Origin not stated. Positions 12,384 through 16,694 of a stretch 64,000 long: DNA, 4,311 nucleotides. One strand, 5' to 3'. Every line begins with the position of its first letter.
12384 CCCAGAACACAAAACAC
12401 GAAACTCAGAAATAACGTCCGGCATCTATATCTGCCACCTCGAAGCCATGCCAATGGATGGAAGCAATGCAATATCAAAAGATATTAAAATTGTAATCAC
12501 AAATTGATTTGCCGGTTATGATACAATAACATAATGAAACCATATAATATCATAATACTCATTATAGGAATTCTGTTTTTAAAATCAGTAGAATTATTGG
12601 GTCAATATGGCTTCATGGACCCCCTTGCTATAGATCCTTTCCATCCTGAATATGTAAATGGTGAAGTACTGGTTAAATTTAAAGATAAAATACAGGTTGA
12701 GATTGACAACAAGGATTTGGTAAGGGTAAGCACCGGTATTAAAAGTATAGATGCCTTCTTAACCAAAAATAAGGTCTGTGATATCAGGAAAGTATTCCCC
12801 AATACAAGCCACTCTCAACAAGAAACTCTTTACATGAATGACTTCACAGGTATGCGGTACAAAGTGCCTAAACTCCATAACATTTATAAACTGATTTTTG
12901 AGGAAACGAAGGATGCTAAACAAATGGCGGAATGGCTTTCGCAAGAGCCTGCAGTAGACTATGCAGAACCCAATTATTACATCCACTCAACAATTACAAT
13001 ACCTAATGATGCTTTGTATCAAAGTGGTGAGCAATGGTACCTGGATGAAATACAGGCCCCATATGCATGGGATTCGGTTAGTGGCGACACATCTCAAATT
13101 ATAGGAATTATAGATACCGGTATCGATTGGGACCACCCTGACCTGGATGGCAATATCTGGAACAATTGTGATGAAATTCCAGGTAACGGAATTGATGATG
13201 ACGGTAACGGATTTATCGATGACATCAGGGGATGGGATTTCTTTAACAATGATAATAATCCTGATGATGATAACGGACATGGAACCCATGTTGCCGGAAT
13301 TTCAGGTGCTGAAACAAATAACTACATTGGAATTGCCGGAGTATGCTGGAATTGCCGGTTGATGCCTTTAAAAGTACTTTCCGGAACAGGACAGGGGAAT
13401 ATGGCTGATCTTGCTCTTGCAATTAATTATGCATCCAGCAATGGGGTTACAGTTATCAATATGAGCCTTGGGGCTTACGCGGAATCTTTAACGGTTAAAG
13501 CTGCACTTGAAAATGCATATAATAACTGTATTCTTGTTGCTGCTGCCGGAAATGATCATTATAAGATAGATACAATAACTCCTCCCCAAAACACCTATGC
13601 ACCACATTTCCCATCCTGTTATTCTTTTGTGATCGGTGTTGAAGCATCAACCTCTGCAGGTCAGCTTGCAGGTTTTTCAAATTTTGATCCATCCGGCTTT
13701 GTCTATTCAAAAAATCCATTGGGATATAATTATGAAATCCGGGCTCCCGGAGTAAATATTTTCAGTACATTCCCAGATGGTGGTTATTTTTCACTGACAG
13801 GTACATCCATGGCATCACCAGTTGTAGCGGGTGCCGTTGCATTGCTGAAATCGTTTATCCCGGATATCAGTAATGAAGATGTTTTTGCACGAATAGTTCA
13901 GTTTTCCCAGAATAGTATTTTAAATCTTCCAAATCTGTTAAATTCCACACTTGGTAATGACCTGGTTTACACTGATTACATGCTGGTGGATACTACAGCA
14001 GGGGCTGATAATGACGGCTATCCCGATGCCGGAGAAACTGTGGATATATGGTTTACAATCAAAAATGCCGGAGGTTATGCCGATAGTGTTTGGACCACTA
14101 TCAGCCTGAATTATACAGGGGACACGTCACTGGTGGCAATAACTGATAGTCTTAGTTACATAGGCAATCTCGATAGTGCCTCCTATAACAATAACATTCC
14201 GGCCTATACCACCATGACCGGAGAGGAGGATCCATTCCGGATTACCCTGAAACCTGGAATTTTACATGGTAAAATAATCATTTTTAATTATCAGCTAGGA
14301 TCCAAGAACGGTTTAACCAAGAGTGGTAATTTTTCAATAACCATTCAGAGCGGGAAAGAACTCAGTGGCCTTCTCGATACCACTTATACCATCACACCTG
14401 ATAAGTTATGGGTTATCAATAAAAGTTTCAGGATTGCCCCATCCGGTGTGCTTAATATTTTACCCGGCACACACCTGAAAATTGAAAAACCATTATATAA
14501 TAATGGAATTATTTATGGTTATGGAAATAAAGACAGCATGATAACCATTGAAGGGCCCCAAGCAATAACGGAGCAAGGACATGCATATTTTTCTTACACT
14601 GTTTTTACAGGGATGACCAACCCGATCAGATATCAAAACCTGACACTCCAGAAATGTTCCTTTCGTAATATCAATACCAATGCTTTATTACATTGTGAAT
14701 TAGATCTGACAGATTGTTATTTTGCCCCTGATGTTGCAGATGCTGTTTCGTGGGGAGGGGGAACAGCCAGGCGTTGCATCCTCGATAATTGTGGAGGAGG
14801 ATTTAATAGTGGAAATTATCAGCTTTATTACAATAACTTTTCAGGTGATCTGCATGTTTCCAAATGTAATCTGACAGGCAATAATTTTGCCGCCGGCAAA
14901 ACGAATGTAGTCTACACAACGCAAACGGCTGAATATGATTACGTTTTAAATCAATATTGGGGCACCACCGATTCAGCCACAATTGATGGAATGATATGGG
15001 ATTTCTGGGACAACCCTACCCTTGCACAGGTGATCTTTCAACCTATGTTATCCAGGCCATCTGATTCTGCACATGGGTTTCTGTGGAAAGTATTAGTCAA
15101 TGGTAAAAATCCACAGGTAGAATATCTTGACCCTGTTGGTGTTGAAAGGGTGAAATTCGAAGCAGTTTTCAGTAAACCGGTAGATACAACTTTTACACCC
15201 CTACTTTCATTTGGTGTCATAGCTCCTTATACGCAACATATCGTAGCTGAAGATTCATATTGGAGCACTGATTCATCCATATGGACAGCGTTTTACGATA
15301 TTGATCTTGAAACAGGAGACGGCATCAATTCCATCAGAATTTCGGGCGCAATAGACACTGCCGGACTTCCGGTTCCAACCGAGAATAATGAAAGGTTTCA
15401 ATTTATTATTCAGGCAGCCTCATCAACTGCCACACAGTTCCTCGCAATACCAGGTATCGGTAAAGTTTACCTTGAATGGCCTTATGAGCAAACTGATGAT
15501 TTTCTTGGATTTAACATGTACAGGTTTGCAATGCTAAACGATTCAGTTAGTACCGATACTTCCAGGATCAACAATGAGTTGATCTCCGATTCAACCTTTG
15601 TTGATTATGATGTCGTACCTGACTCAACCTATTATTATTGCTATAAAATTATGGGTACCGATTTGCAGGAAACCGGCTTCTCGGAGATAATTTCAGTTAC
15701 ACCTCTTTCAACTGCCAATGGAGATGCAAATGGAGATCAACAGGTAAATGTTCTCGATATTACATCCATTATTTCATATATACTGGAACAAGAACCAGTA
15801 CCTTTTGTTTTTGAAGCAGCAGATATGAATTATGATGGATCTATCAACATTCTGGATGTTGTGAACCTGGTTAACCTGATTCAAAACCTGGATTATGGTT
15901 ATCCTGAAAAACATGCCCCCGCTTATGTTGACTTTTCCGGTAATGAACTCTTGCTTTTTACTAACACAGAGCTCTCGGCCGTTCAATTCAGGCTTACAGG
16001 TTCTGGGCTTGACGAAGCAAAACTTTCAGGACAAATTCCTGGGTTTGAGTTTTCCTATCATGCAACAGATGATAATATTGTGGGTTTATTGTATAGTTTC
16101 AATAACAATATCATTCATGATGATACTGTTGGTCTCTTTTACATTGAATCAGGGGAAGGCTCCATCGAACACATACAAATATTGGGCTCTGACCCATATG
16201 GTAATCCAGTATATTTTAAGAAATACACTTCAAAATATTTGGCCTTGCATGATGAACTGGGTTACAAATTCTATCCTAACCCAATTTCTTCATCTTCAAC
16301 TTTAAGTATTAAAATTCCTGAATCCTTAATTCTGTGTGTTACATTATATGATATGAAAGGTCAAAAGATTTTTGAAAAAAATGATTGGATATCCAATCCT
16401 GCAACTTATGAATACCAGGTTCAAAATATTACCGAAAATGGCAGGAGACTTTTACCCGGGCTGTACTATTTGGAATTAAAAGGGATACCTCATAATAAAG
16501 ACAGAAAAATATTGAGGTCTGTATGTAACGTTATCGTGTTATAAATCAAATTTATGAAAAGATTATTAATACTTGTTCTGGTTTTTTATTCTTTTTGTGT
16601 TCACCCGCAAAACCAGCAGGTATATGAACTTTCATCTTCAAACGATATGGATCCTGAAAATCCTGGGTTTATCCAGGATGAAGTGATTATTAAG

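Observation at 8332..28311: Cohesin-dockerin protease assembly: four dockerin-bearing S8 subtilases plus two cohesin-module proteins, all T9SS cargo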

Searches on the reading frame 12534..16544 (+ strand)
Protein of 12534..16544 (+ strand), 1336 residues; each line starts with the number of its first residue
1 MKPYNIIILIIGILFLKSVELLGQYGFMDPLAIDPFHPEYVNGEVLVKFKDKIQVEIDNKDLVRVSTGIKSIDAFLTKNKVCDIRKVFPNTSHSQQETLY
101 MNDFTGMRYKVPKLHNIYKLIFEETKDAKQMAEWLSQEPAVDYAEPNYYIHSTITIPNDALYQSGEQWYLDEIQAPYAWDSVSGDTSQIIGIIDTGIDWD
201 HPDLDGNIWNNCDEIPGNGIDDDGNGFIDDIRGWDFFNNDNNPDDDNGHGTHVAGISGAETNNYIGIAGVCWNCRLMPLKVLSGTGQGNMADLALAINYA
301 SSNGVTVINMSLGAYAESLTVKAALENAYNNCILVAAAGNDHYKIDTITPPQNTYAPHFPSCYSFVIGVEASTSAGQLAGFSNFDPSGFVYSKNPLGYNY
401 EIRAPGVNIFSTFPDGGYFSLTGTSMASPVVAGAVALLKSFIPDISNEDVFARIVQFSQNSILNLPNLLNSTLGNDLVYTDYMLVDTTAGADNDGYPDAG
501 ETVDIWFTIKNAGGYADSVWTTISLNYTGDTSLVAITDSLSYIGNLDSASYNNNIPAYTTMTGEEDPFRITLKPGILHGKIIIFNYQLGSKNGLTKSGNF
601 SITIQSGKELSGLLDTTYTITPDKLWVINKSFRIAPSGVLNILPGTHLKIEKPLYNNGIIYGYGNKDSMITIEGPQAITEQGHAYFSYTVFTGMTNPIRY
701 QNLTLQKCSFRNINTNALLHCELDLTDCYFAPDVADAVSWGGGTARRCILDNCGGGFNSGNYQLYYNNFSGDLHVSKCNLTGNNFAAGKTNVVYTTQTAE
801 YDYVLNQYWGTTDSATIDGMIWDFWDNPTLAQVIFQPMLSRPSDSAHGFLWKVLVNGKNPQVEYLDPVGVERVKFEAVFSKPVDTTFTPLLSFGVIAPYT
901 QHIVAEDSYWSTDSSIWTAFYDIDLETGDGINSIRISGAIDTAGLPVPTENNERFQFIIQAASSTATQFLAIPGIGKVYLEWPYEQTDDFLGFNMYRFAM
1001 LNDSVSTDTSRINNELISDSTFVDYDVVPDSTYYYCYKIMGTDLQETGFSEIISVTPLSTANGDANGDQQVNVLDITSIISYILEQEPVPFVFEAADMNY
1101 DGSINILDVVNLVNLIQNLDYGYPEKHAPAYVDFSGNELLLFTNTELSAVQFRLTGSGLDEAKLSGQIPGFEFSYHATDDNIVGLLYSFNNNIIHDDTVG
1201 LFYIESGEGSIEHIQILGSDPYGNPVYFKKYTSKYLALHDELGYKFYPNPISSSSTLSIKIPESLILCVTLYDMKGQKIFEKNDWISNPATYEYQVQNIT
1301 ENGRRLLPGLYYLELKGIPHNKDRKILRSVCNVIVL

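Call 3: search_protein_families(library=pfam, proteins=[window:12534-16544:+], max_evalue=0.1)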
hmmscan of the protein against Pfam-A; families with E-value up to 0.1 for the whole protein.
window:12534-16544:+ (1336 aa): 5 families
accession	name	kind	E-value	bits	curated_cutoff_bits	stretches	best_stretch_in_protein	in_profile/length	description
PF00082.27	Peptidase_S8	-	1.7e-52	178.9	21.8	1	188-458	4-273/288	Subtilase family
PF00404.24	Dockerin_1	-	1.3e-10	41.7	22.9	1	1063-1115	2-55/57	Dockerin type I domain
PF16361.10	Peptidase_S8_N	-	5.3e-07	30.6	30.5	1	43-153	1-102/142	N-terminal of Subtilase family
PF22148.1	Fervidolysin_NPro-like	-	1.8e-05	25.4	21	0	120-147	54-81/81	Fervidolysin N-terminal prodomain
PF18962.6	Por_Secre_tail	-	0.0011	19.7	27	1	1247-1319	2-66/75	Secretion system C-terminal sorting domain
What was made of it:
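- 12534..16544 (+): Protease 2 (1336 aa). Domains in window nt: S8 13095-13907; dockerin 15708-15899; cohesin-like domain 15915-16247; CTD 16263-16541. Pfam S8 1.7e-52 and Dockerin_1 41.7 bits (call 3).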

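Call 4: search_protein_families(library=ncbifam, proteins=[window:12534-16544:+], max_evalue=0.1)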
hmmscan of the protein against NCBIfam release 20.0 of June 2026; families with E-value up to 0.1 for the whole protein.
window:12534-16544:+ (1336 aa): 13 families
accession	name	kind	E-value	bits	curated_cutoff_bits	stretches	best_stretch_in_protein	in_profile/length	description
TIGR03921.1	T7SS_mycosin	equivalog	4.5e-38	131.3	278.75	2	231-456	34-261/353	type VII secretion-associated serine protease mycosin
TIGR03895.1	protease_PatA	subfamily_domain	1.1e-14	54.2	421.05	1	249-440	1-178/606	PatA/PatG family cyanobactin maturation protease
NF033595.1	denti_PrtP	equivalog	3.6e-14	52.3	300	2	167-288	170-290/606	dentilisin complex serine proteinase subunit PrtP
NF051851.1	AtpSerPepEprS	equivalog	5.7e-12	44.5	1700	1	166-451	47-330/988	autotransporter serine peptidase EprS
NF040553.1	SGO_0316_fam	subfamily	4.3e-11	41.2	1400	2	402-441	671-710/1486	SGO_0316/SGO_0317 family LPXTG-anchored serine peptidase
NF040809.1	germ_prot_CspBA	exception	5.4e-11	40.9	1250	2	401-439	1007-1045/1099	bifunctional germination protease/germinant receptor pseudoprotease CspBA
NF049966.1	QH_SP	equivalog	2.5e-09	36.8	165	1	240-339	33-122/219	subtilisin-like serine protease QhpE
NF040808.2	CspC_non_triad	exception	3.2e-07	29.2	675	1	399-444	458-503/556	bile acid germinant receptor pseudoprotease CspC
TIGR04183.1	Por_Secre_tail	domain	2.3e-05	24.3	23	1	1247-1317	2-60/72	T9SS type A sorting domain-containing protein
NF045500.1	Omp28_seleno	equivalog_domain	0.00014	21.3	200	1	1061-1117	320-376/377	Omp28-related selenoprotein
NF038112.1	myxo_dep_M36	subfamily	0.0047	14.1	1500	1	473-537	857-920/1604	myxosortase-dependent M36 family metallopeptidase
TIGR03900.1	prc_long_Delta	hypoth_equivalog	0.01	13.8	660.95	1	481-534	670-723/973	MXAN_5808 family serine peptidase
NF042956.1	IteS_antiphage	equivalog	0.05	11.8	900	0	242-342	286-395/747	S8 family anti-phage peptidase IteS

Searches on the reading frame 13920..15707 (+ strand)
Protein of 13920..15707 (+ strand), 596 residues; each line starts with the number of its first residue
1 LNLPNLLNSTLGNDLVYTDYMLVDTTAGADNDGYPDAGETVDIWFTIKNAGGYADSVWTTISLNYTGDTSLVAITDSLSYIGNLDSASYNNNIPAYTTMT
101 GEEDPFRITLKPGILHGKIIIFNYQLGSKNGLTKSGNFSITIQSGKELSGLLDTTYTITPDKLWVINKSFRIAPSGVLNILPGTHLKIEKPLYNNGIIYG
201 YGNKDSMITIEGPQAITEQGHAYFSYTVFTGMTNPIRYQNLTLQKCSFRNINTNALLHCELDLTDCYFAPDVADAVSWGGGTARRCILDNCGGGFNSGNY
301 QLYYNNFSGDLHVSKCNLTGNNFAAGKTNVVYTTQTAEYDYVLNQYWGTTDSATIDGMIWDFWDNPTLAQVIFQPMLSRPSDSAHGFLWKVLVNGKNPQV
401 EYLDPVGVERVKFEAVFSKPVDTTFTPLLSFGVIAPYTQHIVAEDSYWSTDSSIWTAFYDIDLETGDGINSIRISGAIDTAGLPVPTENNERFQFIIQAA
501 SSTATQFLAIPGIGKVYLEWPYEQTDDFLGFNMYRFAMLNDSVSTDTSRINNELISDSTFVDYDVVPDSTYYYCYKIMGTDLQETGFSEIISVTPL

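Call 61: search_protein_families(library=pfam, alignment_id=A5, max_evalue=0.01)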
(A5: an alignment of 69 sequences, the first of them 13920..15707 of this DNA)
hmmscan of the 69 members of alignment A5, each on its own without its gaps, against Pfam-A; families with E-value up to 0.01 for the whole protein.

A. member 1, window:13920-15707:+ (596 aa): 0 families

B. families by the number of members that match (of 69 scanned): 3 families
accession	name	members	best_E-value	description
PF13229.12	Beta_helix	5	0.00027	Right handed beta helix region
PF16383.10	DUF4992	1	0.0026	Domain of unknown function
PF23768.1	DUF7167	1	0.0026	Domain of unknown function (DUF7167)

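Call 62: search_solved_structures(query=A5, max_evalue=0.1)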
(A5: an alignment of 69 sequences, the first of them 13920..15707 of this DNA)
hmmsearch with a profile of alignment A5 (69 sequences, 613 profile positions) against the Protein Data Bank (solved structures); distinct sequences matched with E-value up to 0.1: 3.
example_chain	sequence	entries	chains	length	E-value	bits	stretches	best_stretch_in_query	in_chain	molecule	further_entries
5jlv_C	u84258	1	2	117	0.036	15.9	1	213-301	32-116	Synaptic vesicle glycoprotein 2C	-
4jra_C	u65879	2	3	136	0.056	15.3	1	213-303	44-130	Synaptic vesicle glycoprotein 2C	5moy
5jmc_B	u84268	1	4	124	0.095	14.5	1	213-304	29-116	Synaptic vesicle glycoprotein 2C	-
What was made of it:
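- Tried and rejected: Only a weak Beta_helix signal in 5 of 69 orthologues, and no PDB relative (calls 61, 62).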
